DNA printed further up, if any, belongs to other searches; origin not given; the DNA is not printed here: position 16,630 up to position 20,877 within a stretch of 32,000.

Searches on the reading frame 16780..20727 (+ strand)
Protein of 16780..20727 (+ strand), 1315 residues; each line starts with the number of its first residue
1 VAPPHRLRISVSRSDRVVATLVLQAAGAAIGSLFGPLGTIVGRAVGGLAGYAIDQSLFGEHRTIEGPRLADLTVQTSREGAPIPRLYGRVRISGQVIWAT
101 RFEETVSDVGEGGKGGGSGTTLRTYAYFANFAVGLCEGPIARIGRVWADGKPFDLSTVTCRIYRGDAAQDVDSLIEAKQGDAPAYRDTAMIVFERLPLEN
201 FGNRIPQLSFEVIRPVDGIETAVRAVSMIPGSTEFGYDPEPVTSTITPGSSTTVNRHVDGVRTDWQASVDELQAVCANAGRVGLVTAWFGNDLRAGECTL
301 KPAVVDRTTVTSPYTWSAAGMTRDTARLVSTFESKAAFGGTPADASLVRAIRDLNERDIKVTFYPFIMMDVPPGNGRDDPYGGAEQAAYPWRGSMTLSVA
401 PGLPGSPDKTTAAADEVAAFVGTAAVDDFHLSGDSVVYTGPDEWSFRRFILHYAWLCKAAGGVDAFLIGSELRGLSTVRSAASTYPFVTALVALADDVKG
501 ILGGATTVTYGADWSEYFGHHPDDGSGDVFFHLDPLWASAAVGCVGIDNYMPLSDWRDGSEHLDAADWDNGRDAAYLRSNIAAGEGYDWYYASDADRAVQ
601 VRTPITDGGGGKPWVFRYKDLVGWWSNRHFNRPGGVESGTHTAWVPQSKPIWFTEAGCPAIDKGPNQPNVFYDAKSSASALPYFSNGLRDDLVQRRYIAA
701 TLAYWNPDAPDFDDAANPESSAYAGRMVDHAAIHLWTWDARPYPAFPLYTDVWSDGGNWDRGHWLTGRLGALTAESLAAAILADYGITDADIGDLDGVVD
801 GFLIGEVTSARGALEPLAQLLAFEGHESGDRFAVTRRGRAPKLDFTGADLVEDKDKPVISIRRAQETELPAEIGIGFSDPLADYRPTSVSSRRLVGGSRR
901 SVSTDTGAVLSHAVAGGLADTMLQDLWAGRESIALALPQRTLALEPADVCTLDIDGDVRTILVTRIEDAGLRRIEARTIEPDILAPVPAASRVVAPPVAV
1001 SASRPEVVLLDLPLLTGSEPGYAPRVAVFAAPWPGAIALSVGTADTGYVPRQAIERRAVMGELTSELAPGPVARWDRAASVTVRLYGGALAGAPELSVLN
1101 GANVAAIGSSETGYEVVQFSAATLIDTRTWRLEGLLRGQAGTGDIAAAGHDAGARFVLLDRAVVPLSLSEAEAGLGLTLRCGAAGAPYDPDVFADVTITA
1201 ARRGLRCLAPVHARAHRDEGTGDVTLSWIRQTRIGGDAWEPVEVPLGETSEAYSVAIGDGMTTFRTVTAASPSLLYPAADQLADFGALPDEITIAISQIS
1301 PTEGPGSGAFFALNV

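Call 85: search_protein_families(library=pfam, proteins=[window:16780-20727:+], max_evalue=0.0001)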
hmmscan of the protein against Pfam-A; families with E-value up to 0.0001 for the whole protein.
window:16780-20727:+ (1315 aa): 3 families
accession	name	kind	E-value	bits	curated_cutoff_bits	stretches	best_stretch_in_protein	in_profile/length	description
PF13547.12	GTA_TIM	-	1.3e-147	491.3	27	1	444-747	1-299/299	GTA TIM-barrel-like domain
PF13550.12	Phage-tail_3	-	5.7e-35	121.1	23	1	807-968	3-164/164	Putative phage tail protein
PF23666.2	Rcc01698_C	-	1e-32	112.8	27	1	1058-1157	1-98/98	Rcc01698-like, C-terminal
